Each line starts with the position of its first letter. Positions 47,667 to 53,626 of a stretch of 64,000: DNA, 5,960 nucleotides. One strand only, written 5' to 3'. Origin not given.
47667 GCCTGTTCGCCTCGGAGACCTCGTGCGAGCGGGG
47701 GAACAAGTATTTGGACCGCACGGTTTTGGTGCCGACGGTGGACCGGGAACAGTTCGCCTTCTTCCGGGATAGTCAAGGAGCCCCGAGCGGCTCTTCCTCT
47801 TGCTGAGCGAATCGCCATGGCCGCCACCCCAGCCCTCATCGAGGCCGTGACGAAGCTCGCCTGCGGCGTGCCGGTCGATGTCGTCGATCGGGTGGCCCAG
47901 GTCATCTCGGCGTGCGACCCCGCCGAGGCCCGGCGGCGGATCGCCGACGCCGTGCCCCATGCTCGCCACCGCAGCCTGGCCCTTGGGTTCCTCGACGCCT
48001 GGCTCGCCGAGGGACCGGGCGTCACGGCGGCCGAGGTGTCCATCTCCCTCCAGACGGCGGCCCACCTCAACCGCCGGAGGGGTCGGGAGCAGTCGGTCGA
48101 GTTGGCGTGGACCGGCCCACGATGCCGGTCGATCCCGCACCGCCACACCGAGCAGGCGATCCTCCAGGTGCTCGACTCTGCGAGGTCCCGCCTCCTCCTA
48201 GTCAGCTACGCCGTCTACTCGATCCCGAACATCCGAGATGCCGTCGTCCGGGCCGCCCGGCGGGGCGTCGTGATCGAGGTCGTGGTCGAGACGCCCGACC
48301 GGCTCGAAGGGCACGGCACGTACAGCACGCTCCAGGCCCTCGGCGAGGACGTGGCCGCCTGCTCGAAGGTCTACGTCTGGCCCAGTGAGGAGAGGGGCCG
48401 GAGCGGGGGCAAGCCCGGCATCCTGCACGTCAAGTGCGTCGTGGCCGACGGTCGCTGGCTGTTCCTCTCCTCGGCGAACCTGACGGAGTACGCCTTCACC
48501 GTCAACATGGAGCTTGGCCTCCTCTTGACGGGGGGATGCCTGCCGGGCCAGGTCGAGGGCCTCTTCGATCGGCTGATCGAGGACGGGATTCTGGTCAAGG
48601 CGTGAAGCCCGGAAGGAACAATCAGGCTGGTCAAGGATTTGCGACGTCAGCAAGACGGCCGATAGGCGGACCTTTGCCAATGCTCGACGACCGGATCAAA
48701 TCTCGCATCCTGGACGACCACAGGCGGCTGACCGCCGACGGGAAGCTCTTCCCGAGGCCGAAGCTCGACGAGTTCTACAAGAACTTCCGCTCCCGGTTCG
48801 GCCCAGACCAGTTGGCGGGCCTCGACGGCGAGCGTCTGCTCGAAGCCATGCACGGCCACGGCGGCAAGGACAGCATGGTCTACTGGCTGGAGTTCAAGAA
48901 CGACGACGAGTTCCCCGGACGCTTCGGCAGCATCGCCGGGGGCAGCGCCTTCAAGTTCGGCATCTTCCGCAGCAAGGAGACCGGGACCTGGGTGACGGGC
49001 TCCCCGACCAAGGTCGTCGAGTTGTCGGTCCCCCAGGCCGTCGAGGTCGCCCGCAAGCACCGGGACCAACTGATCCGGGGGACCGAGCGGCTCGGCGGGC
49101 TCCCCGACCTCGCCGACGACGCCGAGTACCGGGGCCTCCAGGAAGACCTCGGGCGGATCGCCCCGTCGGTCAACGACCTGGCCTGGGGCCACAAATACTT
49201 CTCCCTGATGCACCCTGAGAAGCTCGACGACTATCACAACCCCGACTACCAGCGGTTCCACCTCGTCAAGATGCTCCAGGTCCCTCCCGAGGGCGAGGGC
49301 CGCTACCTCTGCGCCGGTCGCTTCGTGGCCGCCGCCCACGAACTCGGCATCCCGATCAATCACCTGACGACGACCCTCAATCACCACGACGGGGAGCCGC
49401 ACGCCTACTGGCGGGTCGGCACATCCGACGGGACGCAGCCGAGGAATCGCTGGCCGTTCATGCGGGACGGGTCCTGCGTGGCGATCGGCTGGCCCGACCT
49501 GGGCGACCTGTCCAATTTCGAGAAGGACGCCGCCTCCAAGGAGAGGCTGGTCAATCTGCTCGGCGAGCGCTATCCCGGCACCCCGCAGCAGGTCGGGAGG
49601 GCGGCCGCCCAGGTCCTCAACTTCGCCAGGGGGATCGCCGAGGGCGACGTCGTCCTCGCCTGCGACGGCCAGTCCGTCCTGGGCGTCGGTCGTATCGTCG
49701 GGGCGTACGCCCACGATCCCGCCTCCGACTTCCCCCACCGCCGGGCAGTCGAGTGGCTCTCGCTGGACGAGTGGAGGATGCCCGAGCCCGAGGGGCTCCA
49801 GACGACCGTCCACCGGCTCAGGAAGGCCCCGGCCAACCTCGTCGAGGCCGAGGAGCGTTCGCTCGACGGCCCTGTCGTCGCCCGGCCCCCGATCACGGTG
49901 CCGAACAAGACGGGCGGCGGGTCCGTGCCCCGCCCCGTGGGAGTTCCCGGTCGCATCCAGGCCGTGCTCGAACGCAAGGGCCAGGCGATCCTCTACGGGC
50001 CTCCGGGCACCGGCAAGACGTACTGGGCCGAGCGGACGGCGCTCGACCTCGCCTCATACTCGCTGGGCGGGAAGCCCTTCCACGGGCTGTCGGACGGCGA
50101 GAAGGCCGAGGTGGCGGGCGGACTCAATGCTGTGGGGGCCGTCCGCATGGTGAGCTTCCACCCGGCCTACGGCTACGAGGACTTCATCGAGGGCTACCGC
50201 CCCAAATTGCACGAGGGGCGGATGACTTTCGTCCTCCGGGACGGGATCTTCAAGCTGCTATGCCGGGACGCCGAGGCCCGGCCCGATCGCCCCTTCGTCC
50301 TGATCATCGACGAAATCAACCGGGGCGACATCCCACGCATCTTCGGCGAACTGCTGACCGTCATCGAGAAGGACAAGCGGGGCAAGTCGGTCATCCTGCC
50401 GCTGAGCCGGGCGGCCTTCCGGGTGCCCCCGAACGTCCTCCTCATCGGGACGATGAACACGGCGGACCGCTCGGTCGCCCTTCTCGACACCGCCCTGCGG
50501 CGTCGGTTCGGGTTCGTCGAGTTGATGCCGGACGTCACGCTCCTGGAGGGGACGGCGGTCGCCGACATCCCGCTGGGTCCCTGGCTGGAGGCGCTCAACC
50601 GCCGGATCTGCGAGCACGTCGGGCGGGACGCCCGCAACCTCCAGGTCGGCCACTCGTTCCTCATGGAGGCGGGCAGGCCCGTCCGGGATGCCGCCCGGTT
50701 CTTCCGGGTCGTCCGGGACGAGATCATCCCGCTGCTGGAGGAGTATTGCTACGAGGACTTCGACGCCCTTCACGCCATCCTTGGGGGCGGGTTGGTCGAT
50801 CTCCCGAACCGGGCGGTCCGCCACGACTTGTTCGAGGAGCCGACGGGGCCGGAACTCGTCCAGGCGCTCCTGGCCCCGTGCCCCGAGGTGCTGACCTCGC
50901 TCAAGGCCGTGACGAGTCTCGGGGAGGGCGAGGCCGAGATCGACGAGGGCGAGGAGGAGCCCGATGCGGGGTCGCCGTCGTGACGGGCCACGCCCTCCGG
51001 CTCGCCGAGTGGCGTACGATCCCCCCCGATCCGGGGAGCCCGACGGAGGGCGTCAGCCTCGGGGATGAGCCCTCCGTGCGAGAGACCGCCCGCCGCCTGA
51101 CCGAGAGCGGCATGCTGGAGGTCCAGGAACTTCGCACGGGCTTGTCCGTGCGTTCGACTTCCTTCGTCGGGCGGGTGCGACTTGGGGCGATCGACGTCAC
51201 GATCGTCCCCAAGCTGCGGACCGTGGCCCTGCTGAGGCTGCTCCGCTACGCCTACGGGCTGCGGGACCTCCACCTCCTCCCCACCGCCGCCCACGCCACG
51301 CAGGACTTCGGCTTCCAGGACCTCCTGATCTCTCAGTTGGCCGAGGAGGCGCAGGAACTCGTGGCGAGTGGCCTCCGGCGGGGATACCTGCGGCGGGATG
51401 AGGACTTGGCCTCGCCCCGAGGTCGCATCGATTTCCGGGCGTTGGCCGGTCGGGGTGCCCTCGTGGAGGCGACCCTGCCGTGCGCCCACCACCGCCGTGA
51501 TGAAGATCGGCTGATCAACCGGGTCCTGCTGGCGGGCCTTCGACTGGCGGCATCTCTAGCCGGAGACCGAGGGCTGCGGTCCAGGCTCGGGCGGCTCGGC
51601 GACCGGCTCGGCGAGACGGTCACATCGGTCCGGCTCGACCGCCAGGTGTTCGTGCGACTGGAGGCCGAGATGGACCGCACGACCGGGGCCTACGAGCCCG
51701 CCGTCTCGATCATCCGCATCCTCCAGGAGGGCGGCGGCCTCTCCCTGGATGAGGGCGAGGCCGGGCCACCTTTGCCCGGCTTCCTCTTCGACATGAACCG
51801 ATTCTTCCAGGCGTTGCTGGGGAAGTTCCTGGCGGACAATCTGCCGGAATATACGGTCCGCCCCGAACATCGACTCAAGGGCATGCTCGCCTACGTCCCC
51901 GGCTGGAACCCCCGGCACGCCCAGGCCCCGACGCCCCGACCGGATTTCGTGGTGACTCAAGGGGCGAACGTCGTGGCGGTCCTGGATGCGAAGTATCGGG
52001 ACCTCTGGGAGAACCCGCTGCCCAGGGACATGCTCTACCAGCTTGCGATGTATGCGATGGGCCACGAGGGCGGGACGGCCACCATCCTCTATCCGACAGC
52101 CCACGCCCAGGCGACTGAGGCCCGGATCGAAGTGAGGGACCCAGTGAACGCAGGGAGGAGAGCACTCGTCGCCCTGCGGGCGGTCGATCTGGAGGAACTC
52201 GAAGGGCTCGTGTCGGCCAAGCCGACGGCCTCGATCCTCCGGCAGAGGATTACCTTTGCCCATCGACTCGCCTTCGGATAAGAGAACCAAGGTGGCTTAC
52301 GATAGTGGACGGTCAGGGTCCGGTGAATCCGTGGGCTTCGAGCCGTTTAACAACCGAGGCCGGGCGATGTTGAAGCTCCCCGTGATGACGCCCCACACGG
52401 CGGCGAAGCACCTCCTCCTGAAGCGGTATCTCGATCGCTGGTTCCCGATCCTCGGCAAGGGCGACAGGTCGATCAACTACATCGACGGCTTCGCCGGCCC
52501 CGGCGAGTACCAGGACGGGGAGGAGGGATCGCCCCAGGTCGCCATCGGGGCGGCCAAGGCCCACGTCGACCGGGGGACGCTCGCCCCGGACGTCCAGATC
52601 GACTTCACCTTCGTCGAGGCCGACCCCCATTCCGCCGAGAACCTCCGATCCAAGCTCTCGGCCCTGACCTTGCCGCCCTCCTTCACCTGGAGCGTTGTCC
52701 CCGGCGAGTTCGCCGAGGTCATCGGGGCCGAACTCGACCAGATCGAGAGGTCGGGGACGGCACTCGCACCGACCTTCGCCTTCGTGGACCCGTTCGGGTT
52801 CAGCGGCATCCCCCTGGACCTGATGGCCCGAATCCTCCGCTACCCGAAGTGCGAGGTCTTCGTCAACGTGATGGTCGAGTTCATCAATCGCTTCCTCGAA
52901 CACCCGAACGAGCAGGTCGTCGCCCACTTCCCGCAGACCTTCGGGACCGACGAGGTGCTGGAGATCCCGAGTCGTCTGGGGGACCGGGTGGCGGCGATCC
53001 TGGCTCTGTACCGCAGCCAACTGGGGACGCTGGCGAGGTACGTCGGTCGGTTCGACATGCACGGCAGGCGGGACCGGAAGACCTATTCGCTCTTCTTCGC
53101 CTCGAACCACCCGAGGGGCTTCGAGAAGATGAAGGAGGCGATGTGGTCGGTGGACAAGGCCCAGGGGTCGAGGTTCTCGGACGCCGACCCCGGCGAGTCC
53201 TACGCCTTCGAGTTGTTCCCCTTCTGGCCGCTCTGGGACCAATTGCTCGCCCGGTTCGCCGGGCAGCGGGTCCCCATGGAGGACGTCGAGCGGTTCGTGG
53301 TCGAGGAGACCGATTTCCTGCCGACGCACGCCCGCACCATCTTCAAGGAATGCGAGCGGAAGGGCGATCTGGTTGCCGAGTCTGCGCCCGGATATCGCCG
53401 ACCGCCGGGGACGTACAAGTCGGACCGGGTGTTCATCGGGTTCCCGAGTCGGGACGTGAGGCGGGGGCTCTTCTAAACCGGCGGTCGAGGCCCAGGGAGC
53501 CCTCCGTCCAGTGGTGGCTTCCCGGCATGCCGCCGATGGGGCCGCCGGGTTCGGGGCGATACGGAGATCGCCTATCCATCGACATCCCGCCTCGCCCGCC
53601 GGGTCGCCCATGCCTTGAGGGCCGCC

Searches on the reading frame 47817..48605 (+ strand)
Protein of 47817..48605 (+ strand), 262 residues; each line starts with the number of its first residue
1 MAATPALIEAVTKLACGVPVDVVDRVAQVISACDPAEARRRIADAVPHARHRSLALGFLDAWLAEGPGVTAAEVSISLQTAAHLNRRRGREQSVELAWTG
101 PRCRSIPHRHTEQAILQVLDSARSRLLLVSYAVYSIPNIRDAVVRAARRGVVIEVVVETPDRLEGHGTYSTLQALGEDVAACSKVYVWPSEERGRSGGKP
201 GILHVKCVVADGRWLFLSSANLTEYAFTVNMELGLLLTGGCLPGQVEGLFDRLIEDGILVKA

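Call 3: search_protein_families(library=pfam, proteins=[window:47817-48605:+], max_evalue=0.01)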
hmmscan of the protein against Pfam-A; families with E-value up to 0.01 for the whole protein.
window:47817-48605:+ (262 aa): 2 families
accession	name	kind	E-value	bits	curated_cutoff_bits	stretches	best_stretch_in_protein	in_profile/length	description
PF13091.12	PLDc_2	-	1.2e-16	61.2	27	1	115-253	1-131/132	PLD-like domain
PF00614.28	PLDc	-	5.3e-05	23.5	21.9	1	200-223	2-25/28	Phospholipase D Active site motif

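Call 4: search_protein_families(library=padloc, proteins=[window:47817-48605:+], max_evalue=0.01)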
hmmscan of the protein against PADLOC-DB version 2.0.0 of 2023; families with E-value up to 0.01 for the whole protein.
window:47817-48605:+ (262 aa): 29 families (the best 25 are shown)
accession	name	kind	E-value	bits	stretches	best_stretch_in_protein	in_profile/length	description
PDLC02605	DrmC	-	4.6e-62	208.1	1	4-261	5-267/270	DrmC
PDLC02585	DrmC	-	6.5e-61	204.1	1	6-261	3-252/253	DrmC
PDLC02606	DrmC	-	4.1e-43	145.2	1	78-261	2-181/182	DrmC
PDLC02607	DrmC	-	3e-42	142.7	1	6-248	5-248/265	DrmC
PDLC02589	DrmC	-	7.5e-41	138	1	7-261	6-261/264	DrmC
PDLC02588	DrmC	-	3.9e-40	136.1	1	8-261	7-251/256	DrmC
PDLC02602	DrmC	-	5.9e-40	135.4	1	69-255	65-250/381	DrmC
PDLC02595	DrmC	-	2.3e-38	130.5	1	41-261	45-266/269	DrmC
PDLC02597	DrmC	-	5.5e-27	93.2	1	81-238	67-220/242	DrmC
PDLC02587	DrmC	-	1.9e-21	74.2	2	201-261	203-263/267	DrmC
PDLC02614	DrmC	-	7.4e-16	56.3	1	109-254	20-151/153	DrmC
PDLC02608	DrmC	-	4.2e-15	53.9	1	95-239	2-137/162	DrmC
PDLC02616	DrmC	-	3.4e-14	51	1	81-260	53-222/224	DrmC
PDLC02591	DrmC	-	9.6e-14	49.2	1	69-246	69-243/260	DrmC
PDLC02615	DrmC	-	4.5e-12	43.8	1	93-260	54-214/218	DrmC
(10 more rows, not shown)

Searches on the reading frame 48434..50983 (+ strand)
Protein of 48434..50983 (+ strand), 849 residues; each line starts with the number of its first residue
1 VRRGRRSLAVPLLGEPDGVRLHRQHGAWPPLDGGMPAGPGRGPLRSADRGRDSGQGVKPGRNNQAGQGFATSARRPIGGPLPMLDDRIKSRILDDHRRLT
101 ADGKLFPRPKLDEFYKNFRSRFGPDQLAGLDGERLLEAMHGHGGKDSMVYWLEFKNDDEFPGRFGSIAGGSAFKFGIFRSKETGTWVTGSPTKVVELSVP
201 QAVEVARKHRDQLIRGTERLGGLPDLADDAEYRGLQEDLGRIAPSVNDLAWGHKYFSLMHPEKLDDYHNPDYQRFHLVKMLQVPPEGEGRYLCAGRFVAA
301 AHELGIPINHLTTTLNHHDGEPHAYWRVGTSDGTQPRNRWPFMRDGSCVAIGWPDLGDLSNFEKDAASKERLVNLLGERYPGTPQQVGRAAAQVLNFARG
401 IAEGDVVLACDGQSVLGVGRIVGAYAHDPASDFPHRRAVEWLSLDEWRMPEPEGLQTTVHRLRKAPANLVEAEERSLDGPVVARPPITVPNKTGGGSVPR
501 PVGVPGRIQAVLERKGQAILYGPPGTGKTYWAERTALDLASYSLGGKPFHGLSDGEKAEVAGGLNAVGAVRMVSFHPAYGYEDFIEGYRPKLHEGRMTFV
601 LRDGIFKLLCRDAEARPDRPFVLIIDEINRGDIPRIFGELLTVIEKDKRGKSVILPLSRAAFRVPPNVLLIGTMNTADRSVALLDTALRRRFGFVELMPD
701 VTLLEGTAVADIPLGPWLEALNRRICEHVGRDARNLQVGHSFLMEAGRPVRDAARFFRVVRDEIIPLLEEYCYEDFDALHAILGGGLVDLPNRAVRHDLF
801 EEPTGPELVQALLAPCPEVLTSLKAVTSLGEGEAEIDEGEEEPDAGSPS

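Call 91: search_protein_families(library=pfam, proteins=[window:48434-50983:+], max_evalue=0.001)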
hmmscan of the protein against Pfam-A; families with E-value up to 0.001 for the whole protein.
window:48434-50983:+ (849 aa): 4 families
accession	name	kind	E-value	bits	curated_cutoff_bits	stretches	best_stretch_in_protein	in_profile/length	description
PF07728.20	AAA_5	-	1.1e-13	51.8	22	1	570-692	28-139/139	AAA domain (dynein-related subfamily)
PF00004.35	AAA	-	1.8e-06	28.8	21.2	0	519-538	2-21/131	ATPase family associated with various cellular activities (AAA)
PF13191.12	AAA_16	-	0.00013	22.9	32.6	0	515-630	24-143/167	AAA ATPase domain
PF13481.12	AAA_25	-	0.00051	20.2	27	0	507-553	25-66/195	AAA domain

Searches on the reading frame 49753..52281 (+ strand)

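Call 91: search_protein_families(library=pfam, proteins=[window:49753-52281:+], max_evalue=0.001)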
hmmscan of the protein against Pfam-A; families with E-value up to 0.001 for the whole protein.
window:49753-52281:+ (842 aa): 1 family
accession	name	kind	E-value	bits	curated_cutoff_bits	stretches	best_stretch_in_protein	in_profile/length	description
PF10117.15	McrBC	-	1.2e-26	93.8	23.9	1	467-781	2-318/318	McrBC 5-methylcytosine restriction system component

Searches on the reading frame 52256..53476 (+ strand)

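Call 91: search_protein_families(library=pfam, proteins=[window:52256-53476:+], max_evalue=0.001)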
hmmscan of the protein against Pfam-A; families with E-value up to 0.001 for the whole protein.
window:52256-53476:+ (406 aa): 1 family
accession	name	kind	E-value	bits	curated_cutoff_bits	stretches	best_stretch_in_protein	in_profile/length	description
PF22560.2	GMT-wHTH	-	3.3e-05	24.7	27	1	328-379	31-82/82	GMT-like wHTH domain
